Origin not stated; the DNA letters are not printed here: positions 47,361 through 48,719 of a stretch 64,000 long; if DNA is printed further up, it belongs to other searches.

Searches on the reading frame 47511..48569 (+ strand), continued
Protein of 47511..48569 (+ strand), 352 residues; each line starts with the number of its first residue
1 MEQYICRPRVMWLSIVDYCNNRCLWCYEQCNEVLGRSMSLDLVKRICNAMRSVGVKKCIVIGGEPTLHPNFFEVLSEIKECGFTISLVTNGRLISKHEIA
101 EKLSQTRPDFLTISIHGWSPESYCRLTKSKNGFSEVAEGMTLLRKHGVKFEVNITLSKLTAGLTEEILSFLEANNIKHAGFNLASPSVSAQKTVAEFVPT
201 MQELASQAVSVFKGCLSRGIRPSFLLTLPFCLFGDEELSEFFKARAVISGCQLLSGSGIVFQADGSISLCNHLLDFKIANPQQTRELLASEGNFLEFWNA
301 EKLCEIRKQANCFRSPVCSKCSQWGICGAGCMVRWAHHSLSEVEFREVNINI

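Call 69: find_related_loci(query=A5, collection=metagenome_contigs, flank=2500)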
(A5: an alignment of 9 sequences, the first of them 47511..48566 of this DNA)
Query A5 (352 aa) in metagenome_contigs; peptide patterns used: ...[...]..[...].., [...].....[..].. (x = any residue, [..] = any of these).
600 stretches matched a pattern (row limit reached: there are more); 368 encode a relative of the query (tblastn E <= 1e-3); the best 80 are kept; 80 distinct loci.
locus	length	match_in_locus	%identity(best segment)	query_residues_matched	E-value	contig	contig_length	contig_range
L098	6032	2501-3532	43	8-350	6e-108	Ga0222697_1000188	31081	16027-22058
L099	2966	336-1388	42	1-350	5e-103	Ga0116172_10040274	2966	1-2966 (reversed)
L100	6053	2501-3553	42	1-350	3e-100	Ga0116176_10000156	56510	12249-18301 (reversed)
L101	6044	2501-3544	35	3-351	9e-80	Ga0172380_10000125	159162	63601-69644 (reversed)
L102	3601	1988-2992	36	8-336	2e-72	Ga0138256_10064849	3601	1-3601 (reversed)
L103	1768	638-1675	33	8-349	3e-73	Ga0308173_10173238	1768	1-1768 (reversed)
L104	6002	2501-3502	30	8-339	7e-53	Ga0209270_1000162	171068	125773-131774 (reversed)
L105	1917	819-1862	29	8-349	1e-51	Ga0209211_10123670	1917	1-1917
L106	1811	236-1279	29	8-349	3e-51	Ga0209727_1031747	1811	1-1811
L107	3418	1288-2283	29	8-343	4e-49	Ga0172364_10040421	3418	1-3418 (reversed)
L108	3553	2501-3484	28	8-341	2e-48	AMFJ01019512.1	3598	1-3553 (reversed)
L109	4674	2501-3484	28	8-341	4e-48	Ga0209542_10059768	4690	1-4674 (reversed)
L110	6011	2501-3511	29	10-349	3e-47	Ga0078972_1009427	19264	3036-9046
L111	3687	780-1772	29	1-335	3e-47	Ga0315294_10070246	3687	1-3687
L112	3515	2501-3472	28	10-337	9e-47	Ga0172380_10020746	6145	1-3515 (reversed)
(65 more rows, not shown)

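Call 81: predict_structure(alignment_id=A6)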
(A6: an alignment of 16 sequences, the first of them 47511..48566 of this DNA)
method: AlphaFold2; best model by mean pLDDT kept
length: 352 residues; sequences in the alignment: 16
mean_pLDDT: 91.9   pTM: 0.89
mean pLDDT of the five models: 91.9, 90.2, 89.7, 89.5, 84.8
residues with pLDDT >= 90: 262; 70-90: 79; 50-70: 9; < 50: 2
segments of 3 or more residues with pLDDT < 50: none
pLDDT, mean of each block of 10 residues (from residue 1): 78 94 79 82 98 97 94 97 97 97 96 94 93 96 97 95 96 96 91 91 96 98 93 95 87 83 94 90 97 96 88 88 85 87 89 72
secondary structure, 60 per line:
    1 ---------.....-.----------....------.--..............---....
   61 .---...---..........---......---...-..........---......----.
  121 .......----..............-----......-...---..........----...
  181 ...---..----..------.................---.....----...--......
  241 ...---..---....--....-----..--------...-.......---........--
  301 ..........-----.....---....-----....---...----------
elements in order: E10-14 H27-30 H40-53 E57-61 H71-80 E84-89 H97-106 E110-115 H120-127 H132-145 E151-156 H164-173 E178-183 H201-217 E221-225 H235-243 H252-255 E258-261 E277-279 H281-287 H291-298 H301-310 H316-320 H324-327 H333-336

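Call 83: fold_search(model_id=the predicted structure, library=pdb)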
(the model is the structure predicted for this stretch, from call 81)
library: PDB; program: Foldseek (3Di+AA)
matches with E <= 10: 1792; with E <= 0.001: 221
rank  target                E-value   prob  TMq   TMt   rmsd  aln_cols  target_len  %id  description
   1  5v1q_B                9.5e-14  1.00  0.68  0.56   6.0       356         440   18  Crystal structure of Streptococcus suis SuiB (released 2017-08-30)
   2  4k37_A                1.3e-13  1.00  0.70  0.68   5.0       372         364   19  Native anSMEcpe with bound AdoMet (released 2013-05-08)
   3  5v1s_A                1.8e-13  1.00  0.68  0.58   5.7       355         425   18  Crystal structure of Streptococcus suis SuiB bound to S-adenosylmethionine (released 2017-08-30)
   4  4k38_B                2.1e-13  1.00  0.70  0.68   5.0       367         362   19  Native anSMEcpe with bound AdoMet and Kp18Cys peptide (released 2013-05-08)
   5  5v1t_A                2.4e-13  1.00  0.70  0.58   5.4       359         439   18  Crystal structure of Streptococcus suis SuiB bound to precursor peptide SuiA (released 2017-08-30)
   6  7vob                  3.4e-13  1.00  0.56  0.60   5.9       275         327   17  The crystal structure of a Radical SAM Enzyme BlsE involved in the Biosynthesis of Blasticidin S (released 2022-05-04)
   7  5v1q_A                4.1e-13  1.00  0.69  0.58   5.5       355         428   18  Crystal structure of Streptococcus suis SuiB (released 2017-08-30)
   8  4k37_B                4.9e-13  1.00  0.70  0.67   5.3       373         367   19  Native anSMEcpe with bound AdoMet (released 2013-05-08)
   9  5v1s_B                5.5e-13  1.00  0.67  0.56   5.6       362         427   17  Crystal structure of Streptococcus suis SuiB bound to S-adenosylmethionine (released 2017-08-30)
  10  4k39_A                6.5e-13  1.00  0.70  0.68   5.3       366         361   20  Native anSMEcpe with bound AdoMet and Cp18Cys peptide (released 2013-05-08)
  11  4k38_A                1.3e-12  1.00  0.71  0.69   5.0       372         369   19  Native anSMEcpe with bound AdoMet and Kp18Cys peptide (released 2013-05-08)
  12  4k36_A                1.5e-12  1.00  0.71  0.66   4.7       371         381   19  His6 tagged anSMEcpe with bound AdoMet (released 2013-05-08)
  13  4k36_B                1.6e-12  1.00  0.71  0.69   5.2       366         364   20  His6 tagged anSMEcpe with bound AdoMet (released 2013-05-08)
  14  4k39_B                2.4e-12  1.00  0.70  0.68   4.9       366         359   19  Native anSMEcpe with bound AdoMet and Cp18Cys peptide (released 2013-05-08)
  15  2fb2_B                3.3e-12  1.00  0.59  0.64   5.9       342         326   16  Structure of the MoaA Arg17/266/268/Ala triple mutant (released 2006-05-09)
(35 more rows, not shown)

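Call 97: search_protein_families(library=pfam, proteins=[L020:438-1151:+], max_evalue=0.001)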
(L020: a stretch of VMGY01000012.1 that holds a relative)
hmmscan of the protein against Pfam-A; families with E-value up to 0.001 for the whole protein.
L020:438-1151:+ (237 aa): 0 families
